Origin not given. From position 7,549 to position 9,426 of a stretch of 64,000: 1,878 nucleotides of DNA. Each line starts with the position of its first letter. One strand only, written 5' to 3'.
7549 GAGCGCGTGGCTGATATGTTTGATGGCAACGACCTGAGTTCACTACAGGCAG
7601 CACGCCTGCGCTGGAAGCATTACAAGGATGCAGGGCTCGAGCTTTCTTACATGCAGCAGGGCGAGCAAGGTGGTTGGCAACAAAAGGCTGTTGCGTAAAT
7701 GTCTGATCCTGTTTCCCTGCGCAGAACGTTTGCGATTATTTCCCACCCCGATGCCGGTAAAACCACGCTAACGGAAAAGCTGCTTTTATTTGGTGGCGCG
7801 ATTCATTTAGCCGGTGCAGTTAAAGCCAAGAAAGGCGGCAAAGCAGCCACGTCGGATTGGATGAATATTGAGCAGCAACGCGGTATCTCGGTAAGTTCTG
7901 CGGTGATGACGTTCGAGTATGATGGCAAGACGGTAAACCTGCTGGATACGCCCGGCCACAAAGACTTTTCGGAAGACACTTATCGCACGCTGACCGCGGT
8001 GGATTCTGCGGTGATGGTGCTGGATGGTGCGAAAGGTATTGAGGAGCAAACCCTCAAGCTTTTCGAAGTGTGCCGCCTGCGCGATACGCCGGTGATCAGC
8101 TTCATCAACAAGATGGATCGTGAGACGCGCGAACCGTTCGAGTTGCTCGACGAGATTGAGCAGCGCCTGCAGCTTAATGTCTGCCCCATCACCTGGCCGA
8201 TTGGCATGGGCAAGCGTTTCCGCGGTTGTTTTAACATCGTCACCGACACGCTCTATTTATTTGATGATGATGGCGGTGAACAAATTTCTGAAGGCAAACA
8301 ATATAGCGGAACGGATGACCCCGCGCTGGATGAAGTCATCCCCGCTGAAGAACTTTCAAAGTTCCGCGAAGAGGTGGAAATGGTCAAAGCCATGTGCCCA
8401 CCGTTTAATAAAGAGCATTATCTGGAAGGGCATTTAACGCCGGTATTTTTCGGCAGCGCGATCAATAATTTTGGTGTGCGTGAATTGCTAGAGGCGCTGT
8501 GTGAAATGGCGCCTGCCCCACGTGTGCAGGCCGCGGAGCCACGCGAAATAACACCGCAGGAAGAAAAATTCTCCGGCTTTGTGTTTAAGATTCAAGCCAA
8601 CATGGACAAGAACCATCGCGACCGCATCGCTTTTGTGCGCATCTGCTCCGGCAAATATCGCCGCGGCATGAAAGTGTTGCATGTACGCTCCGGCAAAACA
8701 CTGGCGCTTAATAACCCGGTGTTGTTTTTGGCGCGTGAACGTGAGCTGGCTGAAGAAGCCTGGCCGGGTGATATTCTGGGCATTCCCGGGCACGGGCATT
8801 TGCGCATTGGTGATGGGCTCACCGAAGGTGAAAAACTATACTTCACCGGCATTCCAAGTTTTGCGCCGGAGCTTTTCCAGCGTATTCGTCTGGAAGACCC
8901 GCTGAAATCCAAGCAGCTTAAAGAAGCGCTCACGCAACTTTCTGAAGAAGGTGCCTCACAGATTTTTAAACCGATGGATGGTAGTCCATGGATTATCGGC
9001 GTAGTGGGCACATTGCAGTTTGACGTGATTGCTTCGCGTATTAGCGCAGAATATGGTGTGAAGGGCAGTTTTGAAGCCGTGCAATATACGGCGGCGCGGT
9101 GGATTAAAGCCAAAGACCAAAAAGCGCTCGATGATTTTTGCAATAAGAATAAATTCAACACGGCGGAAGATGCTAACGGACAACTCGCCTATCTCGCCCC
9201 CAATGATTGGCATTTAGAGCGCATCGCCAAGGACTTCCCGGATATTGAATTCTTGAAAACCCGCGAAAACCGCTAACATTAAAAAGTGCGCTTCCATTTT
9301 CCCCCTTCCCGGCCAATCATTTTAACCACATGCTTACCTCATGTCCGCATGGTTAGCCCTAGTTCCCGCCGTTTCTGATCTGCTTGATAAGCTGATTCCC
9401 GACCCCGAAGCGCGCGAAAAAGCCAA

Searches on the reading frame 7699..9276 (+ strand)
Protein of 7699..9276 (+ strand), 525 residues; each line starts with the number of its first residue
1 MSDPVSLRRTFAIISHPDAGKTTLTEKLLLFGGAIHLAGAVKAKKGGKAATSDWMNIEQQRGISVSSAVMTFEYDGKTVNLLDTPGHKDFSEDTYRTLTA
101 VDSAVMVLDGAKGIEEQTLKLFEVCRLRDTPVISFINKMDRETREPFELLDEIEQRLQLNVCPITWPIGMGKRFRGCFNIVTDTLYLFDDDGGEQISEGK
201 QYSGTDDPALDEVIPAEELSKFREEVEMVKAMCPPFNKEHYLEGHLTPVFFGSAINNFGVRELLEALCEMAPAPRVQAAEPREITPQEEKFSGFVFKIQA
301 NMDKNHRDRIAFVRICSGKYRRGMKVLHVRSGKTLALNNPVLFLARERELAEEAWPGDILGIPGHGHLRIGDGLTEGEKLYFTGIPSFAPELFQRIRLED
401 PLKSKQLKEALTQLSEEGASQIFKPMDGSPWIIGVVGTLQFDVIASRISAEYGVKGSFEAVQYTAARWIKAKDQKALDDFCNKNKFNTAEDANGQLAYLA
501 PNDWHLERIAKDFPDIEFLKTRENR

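Call 88: search_protein_families(library=pfam, proteins=[window:7699-9276:+], max_evalue=0.0001)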
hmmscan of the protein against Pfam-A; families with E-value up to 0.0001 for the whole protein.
window:7699-9276:+ (525 aa): 5 families
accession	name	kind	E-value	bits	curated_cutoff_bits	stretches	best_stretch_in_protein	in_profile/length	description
PF00009.33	GTP_EFTU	-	9.8e-52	175.7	26.5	1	9-272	4-187/188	Elongation factor Tu GTP binding domain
PF16658.11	RF3_C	-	8.2e-45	152.3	40.1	1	382-508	1-130/132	Class II release factor RF3, C-terminal domain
PF22042.2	EF-G_D2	-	2.1e-25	89.1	27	1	290-376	1-83/84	Elongation factor G domain 2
PF03144.31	GTP_EFTU_D2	-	1.3e-07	32.4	30.3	1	309-374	2-72/73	Elongation factor Tu domain 2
PF01926.29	MMR_HSR1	-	1.3e-06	29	21.9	1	11-138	2-113/113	50S ribosome-binding GTPase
